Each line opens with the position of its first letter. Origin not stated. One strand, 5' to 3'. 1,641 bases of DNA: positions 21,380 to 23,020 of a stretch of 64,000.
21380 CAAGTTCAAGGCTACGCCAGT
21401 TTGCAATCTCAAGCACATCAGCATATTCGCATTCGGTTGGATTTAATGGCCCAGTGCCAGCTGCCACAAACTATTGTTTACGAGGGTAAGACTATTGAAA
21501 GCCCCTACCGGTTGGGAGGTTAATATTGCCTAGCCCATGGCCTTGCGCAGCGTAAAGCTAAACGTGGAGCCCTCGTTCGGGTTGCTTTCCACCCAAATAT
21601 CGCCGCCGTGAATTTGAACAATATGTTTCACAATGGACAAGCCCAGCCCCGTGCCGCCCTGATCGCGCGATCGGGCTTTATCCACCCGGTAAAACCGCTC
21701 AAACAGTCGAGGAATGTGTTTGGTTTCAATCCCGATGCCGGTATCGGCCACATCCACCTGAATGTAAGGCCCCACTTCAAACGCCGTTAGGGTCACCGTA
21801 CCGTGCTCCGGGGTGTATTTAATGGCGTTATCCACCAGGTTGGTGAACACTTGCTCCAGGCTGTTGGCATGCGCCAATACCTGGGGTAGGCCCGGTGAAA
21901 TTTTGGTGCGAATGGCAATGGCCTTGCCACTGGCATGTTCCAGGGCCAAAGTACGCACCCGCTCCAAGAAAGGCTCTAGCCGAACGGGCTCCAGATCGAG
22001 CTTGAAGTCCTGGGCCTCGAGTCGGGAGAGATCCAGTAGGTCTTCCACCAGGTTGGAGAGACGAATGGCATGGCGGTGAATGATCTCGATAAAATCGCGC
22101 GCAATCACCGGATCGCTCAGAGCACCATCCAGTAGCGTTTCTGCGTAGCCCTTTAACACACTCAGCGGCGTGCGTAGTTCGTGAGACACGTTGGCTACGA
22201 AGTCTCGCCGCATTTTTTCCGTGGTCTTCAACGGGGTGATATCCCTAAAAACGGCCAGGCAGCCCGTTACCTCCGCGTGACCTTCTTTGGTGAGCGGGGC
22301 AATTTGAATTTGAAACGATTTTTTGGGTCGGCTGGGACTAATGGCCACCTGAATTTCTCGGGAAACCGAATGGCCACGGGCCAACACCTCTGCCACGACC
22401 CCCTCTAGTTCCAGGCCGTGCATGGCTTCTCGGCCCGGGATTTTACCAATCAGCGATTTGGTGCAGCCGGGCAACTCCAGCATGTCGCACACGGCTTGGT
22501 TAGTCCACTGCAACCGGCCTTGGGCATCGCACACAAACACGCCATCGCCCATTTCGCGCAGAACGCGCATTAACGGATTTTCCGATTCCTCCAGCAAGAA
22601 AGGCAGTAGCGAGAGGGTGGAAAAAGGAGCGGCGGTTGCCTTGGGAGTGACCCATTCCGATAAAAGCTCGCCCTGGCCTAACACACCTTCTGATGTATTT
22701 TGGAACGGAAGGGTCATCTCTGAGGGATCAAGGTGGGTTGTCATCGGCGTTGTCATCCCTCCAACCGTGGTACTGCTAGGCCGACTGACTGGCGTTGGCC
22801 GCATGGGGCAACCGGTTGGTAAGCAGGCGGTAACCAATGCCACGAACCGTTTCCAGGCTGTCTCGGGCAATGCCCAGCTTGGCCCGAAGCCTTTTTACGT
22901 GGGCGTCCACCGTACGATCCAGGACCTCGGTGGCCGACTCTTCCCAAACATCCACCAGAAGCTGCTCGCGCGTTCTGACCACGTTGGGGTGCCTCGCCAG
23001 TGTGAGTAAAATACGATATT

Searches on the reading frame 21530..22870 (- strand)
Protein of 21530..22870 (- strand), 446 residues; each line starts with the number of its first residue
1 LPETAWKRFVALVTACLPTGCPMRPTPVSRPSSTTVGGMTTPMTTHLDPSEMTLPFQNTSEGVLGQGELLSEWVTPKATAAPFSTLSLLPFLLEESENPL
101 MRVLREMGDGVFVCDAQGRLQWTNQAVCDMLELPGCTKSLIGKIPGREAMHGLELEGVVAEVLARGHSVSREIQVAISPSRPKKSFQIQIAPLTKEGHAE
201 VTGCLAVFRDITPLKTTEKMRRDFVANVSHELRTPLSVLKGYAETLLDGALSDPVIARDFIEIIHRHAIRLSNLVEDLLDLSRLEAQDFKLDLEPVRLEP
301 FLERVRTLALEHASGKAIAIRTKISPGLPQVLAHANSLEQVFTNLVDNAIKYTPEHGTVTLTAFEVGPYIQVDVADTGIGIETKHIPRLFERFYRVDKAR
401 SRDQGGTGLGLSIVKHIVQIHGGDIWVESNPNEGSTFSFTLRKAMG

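Call 3: search_protein_families(library=pfam, proteins=[window:21530-22870:-])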
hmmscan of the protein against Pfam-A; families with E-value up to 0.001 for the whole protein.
window:21530-22870:- (446 aa): 7 families
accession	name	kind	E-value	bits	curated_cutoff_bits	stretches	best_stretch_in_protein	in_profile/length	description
PF02518.31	HATPase_c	-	1e-32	113.3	26.4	1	335-443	3-109/111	Histidine kinase-, DNA gyrase B-, and HSP90-like ATPase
PF00512.31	HisKA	-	2.8e-22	79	26.9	1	220-286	1-65/66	His Kinase A (phospho-acceptor) domain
PF08448.16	PAS_4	-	2.6e-08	34.5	23.1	1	106-214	3-108/110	PAS fold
PF00989.32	PAS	-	6.1e-05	23.4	22.6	1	102-211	5-113/113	PAS fold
PF13426.13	PAS_9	-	0.00017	22.2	27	1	109-212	2-102/103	PAS domain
PF12860.13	PAS_7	-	0.00027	21.5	27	0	104-135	1-32/115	PAS fold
PF13188.13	PAS_8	-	0.0004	20.6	21.8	0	102-141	5-43/65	PAS domain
